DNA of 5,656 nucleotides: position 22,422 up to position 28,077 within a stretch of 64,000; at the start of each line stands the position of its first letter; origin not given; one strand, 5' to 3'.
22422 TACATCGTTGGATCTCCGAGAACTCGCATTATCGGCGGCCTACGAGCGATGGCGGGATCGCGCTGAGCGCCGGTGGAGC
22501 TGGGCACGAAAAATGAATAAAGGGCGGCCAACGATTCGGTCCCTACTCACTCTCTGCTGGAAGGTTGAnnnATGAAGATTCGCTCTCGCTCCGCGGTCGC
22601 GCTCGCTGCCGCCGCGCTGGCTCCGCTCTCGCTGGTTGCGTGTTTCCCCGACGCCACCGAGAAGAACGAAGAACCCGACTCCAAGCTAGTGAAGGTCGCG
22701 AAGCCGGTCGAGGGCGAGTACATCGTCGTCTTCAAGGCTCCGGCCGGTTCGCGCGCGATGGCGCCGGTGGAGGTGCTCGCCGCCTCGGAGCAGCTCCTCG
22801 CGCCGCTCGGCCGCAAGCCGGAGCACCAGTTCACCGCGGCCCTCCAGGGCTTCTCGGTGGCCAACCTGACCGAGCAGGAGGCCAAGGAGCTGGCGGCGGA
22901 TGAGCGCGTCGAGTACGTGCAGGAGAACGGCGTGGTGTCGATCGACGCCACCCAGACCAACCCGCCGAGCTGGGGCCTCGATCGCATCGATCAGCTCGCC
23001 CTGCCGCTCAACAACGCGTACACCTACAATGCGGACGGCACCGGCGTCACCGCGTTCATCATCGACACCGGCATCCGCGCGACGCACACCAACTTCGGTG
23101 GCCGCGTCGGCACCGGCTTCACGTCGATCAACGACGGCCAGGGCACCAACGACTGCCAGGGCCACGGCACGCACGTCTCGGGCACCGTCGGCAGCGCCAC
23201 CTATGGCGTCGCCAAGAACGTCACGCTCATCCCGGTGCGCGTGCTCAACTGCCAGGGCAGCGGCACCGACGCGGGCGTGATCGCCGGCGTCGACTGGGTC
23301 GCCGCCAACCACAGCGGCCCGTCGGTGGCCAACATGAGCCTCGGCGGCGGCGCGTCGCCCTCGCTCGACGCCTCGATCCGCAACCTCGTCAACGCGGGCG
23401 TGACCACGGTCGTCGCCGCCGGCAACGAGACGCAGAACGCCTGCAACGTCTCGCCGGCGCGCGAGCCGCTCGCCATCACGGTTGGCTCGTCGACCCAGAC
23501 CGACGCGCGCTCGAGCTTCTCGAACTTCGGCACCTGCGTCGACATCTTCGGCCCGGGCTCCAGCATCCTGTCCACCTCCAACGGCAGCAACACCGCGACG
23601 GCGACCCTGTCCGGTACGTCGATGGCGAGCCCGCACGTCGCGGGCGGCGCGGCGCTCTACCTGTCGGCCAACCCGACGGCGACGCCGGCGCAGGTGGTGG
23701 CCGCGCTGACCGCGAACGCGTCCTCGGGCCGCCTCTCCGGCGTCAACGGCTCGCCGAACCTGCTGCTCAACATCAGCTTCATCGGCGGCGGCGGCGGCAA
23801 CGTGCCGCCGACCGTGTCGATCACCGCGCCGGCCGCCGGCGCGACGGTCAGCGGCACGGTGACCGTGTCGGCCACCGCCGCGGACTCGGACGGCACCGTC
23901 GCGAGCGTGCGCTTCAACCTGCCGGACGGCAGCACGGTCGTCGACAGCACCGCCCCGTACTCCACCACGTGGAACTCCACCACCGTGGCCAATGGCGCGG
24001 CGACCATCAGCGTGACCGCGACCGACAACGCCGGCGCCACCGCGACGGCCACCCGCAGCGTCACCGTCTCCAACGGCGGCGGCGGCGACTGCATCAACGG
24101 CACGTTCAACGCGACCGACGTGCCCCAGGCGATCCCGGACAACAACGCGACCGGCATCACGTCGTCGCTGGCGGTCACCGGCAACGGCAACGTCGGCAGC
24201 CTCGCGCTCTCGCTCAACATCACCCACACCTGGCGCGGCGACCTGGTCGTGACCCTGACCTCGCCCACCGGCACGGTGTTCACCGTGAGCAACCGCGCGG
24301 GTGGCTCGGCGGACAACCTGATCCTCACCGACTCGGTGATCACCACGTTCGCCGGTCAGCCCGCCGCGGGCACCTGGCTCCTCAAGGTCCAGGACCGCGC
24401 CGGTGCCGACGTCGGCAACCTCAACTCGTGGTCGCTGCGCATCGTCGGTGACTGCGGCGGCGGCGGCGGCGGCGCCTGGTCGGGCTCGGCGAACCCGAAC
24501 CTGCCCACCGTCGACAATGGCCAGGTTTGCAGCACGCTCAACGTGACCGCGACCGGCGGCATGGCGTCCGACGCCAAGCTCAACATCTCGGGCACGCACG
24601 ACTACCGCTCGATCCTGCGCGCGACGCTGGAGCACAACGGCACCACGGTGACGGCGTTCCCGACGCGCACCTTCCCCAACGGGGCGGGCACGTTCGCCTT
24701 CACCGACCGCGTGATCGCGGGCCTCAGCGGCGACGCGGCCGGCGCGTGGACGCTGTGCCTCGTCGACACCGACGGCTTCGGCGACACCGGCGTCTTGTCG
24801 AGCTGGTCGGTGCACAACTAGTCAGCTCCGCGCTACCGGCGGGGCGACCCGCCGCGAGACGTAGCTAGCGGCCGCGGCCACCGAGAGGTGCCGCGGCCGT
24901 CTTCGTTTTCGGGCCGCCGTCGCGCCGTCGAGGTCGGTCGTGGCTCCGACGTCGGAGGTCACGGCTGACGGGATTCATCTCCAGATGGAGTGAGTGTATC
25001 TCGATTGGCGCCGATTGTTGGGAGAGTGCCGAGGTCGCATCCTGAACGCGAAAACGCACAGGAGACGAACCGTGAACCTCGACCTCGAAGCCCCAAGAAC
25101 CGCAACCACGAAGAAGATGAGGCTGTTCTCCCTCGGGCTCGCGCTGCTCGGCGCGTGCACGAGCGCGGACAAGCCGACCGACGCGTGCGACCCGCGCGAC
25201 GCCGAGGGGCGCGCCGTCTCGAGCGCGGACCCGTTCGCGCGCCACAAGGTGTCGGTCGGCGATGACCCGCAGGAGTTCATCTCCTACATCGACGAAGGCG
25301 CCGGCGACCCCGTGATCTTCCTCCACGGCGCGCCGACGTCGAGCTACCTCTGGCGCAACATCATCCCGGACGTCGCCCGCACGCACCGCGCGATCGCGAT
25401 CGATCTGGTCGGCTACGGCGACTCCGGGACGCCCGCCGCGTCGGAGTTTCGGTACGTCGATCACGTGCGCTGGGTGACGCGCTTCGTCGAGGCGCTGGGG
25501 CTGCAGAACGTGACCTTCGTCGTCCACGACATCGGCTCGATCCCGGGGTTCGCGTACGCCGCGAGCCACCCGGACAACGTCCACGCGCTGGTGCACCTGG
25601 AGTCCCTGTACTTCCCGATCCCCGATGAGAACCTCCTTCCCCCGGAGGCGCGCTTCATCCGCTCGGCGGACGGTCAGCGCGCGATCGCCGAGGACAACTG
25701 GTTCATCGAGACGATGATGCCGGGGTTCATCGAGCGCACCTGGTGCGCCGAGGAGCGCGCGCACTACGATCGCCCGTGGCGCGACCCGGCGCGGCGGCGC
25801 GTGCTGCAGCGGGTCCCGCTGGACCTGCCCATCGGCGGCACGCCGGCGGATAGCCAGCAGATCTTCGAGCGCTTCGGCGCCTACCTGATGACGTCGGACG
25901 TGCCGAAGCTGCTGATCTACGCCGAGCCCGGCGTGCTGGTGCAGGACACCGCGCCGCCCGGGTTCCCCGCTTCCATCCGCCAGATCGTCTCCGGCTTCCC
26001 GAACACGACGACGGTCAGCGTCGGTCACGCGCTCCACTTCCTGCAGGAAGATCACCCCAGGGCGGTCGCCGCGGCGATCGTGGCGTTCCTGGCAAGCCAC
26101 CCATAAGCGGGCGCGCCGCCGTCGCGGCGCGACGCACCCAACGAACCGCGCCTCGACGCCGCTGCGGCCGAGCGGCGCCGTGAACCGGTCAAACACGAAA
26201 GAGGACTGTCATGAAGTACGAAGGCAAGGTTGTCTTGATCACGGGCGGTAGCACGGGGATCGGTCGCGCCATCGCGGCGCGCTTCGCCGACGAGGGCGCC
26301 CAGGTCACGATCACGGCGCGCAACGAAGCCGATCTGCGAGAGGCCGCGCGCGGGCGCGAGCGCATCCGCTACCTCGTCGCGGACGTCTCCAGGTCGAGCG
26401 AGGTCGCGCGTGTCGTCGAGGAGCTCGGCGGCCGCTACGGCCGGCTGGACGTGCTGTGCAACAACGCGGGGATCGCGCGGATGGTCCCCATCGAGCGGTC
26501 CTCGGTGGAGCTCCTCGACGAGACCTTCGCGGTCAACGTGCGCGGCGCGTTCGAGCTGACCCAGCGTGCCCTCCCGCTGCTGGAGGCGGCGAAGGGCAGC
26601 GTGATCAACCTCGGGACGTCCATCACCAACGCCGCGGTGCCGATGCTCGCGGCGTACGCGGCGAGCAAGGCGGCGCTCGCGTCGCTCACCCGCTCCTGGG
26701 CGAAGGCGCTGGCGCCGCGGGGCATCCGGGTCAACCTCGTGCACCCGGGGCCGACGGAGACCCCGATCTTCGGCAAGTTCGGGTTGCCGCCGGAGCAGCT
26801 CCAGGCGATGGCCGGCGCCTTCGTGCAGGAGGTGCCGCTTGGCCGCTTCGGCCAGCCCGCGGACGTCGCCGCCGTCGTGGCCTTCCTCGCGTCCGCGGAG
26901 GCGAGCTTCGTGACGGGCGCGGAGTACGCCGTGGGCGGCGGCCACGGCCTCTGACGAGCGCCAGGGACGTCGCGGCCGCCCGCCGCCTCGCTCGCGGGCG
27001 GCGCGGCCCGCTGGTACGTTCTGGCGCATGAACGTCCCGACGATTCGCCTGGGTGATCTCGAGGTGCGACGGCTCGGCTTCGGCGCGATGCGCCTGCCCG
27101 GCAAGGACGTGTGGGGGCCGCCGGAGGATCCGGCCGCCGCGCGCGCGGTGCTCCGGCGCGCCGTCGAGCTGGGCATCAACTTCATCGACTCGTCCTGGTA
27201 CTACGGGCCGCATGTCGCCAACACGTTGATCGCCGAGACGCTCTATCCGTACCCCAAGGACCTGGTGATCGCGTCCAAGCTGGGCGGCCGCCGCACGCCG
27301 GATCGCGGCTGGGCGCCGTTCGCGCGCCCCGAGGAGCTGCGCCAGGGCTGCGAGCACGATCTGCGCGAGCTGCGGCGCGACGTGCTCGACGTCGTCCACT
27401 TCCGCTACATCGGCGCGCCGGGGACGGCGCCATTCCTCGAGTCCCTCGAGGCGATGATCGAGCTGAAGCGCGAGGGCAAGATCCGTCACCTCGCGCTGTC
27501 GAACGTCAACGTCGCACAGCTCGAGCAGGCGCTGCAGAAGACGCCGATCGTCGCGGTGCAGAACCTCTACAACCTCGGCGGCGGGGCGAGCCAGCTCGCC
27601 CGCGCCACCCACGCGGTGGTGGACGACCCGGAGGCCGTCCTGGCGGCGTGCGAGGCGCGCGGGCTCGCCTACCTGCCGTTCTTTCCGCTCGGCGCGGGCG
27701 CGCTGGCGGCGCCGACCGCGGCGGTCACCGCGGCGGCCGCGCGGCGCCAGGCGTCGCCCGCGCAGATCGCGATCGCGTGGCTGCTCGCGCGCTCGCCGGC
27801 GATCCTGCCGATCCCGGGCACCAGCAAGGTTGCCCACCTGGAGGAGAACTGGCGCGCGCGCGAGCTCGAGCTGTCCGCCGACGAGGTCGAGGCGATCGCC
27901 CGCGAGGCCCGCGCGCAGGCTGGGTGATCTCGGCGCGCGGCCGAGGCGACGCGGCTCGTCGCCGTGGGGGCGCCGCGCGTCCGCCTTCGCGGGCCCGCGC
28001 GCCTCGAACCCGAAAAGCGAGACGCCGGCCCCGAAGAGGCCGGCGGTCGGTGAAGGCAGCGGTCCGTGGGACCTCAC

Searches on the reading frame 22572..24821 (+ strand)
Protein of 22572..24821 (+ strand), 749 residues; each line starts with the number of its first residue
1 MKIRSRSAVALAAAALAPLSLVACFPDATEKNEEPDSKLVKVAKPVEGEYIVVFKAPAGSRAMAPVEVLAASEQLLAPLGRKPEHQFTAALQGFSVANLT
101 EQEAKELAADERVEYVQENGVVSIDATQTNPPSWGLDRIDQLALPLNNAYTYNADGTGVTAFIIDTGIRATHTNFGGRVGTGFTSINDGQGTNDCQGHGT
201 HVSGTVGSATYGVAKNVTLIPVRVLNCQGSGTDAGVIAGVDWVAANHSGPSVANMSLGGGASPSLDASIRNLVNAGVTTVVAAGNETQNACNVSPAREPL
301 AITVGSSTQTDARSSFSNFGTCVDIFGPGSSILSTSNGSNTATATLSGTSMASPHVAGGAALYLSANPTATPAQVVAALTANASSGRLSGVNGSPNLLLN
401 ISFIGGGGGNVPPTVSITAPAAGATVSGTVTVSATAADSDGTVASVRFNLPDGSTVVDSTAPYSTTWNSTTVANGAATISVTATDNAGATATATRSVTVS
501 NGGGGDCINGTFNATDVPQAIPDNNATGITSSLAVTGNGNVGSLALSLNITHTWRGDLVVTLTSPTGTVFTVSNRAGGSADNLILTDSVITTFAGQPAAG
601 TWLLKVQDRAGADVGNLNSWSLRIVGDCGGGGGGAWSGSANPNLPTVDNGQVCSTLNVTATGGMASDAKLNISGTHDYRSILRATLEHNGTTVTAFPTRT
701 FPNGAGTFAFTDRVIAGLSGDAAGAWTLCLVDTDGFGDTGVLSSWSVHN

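Call 7: search_protein_families(library=pfam, proteins=[window:22572-24821:+], max_evalue=0.0001)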
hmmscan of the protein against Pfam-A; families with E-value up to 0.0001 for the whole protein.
window:22572-24821:+ (749 aa): 6 families
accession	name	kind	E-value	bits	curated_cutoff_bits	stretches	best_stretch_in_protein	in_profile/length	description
PF00082.27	Peptidase_S8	-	6.2e-38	131.2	21.8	1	156-386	1-276/288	Subtilase family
PF01483.27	P_proprotein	-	6.5e-25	87.5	21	1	543-624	3-86/86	Proprotein convertase P-domain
PF17957.7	Big_7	-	1.1e-16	61.7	24.1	1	413-481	1-70/70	Bacterial Ig domain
PF22352.2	K319L-like_PKD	-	3.3e-06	27.4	27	0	429-499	13-84/84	K319L-like, PKD domain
PF05922.21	Inhibitor_I9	-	8.1e-06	26.9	21.2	1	50-124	2-81/82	Peptidase inhibitor I9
PF09136.16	Glucodextran_B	-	7.5e-05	23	27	0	413-499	1-81/83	Glucodextranase, domain B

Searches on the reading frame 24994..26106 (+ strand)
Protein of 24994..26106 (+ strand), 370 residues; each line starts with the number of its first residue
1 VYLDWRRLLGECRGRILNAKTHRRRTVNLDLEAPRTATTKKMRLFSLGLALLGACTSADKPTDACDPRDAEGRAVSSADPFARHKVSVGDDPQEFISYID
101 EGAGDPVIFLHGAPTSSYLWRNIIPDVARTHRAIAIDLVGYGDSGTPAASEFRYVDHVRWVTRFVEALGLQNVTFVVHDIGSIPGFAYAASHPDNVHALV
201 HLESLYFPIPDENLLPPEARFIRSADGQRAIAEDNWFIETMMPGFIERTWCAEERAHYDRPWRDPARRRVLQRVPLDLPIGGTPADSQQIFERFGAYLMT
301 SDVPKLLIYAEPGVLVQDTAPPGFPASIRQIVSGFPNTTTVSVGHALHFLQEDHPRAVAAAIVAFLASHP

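Call 8: search_protein_families(library=pfam, proteins=[window:24994-26106:+], max_evalue=0.0001)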
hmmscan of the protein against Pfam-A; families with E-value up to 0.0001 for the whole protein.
window:24994-26106:+ (370 aa): 2 families
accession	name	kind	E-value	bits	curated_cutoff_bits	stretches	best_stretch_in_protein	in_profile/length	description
PF00561.26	Abhydrolase_1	-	1.1e-30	107.6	25.8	1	106-355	2-245/245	alpha/beta hydrolase fold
PF12697.13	Abhydrolase_6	-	2.8e-15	58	26.3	1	107-361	1-217/217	Alpha/beta hydrolase family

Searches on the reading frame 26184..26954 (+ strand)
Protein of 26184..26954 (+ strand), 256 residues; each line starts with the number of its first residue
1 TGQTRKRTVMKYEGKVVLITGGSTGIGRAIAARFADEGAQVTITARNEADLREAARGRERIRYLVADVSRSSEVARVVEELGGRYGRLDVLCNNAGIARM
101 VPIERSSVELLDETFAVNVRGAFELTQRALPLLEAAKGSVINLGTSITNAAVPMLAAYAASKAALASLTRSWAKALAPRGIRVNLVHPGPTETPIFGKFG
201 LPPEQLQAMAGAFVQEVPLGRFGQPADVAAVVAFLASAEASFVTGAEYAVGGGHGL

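Call 8: search_protein_families(library=pfam, proteins=[window:26184-26954:+], max_evalue=0.0001)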
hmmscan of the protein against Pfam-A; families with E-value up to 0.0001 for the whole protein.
window:26184-26954:+ (256 aa): 5 families
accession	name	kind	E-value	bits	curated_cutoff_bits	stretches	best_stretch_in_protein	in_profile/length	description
PF13561.12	adh_short_C2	-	1.2e-61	208.7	27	1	24-253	6-234/236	Enoyl-(Acyl carrier protein) reductase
PF00106.31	adh_short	-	2.2e-52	177.8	26.6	1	15-198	1-189/195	short chain dehydrogenase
PF08659.16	KR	-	2e-12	47.8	22.6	1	17-174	3-165/180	KR domain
PF01370.27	Epimerase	-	1.1e-06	28.7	20.9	1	17-176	1-160/240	NAD dependent epimerase/dehydratase family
PF23441.1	SDR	-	6.5e-06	26.2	27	1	102-252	106-253/258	SDR-like rossmann domain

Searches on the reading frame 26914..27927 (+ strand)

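Call 8: search_protein_families(library=pfam, proteins=[window:26914-27927:+], max_evalue=0.0001)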
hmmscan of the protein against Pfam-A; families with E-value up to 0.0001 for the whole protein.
window:26914-27927:+ (337 aa): 1 family
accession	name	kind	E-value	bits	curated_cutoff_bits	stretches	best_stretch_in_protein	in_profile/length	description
PF00248.27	Aldo_ket_red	-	3.8e-48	164.5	24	1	53-329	1-287/291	Aldo/keto reductase family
